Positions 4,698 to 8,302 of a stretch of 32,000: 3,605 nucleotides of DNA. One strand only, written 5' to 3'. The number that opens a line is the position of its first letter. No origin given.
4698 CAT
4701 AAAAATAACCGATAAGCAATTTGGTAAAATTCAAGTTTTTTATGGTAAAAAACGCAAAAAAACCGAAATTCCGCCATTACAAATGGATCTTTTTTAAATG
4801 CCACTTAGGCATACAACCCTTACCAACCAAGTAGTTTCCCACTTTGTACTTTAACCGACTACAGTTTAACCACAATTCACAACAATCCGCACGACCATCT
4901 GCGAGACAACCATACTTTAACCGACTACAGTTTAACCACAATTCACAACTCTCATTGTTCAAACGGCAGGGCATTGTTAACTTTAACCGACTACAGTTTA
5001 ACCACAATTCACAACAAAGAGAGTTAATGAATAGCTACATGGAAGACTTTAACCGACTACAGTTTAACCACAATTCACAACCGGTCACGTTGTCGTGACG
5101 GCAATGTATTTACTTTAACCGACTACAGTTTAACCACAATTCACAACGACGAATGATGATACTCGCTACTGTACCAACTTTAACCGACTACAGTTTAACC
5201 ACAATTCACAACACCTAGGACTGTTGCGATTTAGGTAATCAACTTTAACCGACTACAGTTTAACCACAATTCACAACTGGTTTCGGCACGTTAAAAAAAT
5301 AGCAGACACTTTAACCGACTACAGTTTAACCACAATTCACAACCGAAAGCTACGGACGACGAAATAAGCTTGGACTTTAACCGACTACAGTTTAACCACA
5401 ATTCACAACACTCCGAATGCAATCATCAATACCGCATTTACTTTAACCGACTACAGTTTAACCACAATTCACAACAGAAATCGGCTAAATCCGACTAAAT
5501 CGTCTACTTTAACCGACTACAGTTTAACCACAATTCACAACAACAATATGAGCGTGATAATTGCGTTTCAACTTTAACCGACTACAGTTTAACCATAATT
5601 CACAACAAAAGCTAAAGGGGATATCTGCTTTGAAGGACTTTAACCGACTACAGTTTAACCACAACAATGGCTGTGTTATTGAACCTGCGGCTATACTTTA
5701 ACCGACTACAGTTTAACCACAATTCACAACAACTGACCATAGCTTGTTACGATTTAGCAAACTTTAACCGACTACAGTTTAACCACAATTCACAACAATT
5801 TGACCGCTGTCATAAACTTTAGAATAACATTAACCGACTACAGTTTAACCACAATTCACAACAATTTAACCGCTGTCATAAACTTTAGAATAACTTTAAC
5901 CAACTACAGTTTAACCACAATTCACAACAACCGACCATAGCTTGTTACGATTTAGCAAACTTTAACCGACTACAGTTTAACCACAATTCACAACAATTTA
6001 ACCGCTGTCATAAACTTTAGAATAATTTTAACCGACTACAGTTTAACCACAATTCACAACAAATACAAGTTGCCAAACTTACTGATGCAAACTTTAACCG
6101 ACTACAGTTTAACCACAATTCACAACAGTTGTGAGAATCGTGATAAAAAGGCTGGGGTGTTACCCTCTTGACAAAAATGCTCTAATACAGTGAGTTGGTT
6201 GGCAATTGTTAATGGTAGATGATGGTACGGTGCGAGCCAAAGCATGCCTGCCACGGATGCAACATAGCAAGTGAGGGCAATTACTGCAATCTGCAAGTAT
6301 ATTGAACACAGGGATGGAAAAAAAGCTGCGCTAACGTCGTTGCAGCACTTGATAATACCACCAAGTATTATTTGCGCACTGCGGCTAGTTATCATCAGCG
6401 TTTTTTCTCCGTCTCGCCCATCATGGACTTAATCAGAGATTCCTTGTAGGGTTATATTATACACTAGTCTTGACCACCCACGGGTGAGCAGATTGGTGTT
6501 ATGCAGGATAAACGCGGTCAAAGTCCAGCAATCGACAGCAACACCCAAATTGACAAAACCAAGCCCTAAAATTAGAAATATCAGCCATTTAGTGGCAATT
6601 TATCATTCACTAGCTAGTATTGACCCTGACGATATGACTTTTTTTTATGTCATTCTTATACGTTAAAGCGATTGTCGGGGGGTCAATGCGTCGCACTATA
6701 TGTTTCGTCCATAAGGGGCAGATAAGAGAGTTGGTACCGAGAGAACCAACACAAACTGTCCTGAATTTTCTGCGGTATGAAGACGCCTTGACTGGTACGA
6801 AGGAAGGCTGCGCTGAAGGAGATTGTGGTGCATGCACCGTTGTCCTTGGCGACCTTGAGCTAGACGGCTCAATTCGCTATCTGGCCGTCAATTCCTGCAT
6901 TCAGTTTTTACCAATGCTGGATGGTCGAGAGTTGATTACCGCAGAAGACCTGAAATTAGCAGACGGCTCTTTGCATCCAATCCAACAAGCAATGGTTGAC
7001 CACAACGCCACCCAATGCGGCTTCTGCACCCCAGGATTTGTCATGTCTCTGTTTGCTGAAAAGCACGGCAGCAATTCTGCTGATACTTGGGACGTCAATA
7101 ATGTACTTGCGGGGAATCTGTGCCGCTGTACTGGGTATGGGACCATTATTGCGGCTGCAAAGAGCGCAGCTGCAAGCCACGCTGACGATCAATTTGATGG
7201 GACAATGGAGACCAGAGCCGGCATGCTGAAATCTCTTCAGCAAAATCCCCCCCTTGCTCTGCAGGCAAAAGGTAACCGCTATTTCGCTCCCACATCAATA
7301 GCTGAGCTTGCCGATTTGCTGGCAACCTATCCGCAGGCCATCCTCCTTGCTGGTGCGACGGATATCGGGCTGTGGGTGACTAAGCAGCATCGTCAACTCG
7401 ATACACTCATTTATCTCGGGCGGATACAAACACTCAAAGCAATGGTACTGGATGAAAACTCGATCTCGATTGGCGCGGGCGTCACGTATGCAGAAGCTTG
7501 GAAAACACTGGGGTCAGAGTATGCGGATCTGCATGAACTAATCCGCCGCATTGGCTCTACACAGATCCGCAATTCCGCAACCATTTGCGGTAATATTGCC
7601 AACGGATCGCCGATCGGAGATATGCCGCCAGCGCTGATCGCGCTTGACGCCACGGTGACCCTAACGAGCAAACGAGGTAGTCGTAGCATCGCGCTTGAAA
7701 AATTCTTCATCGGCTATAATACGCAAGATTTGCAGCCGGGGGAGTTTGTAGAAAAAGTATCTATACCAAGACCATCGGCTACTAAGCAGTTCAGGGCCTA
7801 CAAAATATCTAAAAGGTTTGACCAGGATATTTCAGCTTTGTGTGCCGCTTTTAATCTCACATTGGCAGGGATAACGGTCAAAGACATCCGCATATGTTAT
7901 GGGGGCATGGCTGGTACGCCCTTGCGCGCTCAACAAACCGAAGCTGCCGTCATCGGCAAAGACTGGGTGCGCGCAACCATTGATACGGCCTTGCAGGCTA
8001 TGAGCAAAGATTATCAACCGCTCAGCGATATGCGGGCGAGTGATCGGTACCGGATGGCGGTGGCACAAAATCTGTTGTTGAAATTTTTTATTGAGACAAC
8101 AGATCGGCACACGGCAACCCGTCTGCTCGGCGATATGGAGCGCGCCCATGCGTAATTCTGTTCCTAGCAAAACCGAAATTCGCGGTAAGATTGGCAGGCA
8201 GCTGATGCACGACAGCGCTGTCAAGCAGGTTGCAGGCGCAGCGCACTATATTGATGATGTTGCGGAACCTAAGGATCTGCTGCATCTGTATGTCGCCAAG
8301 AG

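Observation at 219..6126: Complete compact type II-C CRISPR-Cas9 locus with both RNA components apparently read antisense to the cas operon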

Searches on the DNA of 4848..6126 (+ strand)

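Call 32: search_dna_similar(query=window:4848-6126:+, collection=phages, mode=distant, max_evalue=1, max_rows=20)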
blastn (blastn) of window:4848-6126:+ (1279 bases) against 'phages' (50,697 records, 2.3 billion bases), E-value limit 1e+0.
Records with a match: 1; places in all: 1; records where one place covers at least 80% of the query: 0.
Best place of each record, by identity: 90-95% 1.
By first word of the organism name: Alishewanella 1.
By host as written in the record: Alishewanella sp. SMS8 1.
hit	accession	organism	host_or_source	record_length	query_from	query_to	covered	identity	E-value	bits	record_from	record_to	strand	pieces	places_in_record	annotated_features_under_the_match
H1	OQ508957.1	Alishewanella phage vB_AspM_Slickus01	Alishewanella sp. SMS8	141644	408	437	2%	90.6%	4e-1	43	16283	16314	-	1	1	hypothetical protein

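Call 33: search_dna_similar(query=window:4848-6126:+, collection=plasmids, mode=distant, max_evalue=1, max_rows=20)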
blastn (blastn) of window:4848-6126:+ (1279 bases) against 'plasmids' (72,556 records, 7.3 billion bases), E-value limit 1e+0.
No match.

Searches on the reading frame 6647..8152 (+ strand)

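Call 7: search_protein_families(library=pfam, proteins=[window:6647-8152:+])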
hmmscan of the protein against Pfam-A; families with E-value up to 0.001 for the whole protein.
window:6647-8152:+ (502 aa): 4 families
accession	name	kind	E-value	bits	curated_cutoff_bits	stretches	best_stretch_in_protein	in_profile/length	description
PF00941.27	FAD_binding_5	-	4e-54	183.4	27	1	211-375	4-169/170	FAD binding domain in molybdopterin dehydrogenase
PF03450.22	CO_deh_flav_C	-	1.6e-35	121.8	25.5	1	383-483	1-101/102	CO dehydrogenase flavoprotein C-terminal domain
PF01799.25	Fer2_2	-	3.2e-25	88.5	30.3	1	98-172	1-75/75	[2Fe-2S] binding domain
PF00111.32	Fer2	-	0.00016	22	21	1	24-69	5-49/77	2Fe-2S iron-sulfur cluster binding domain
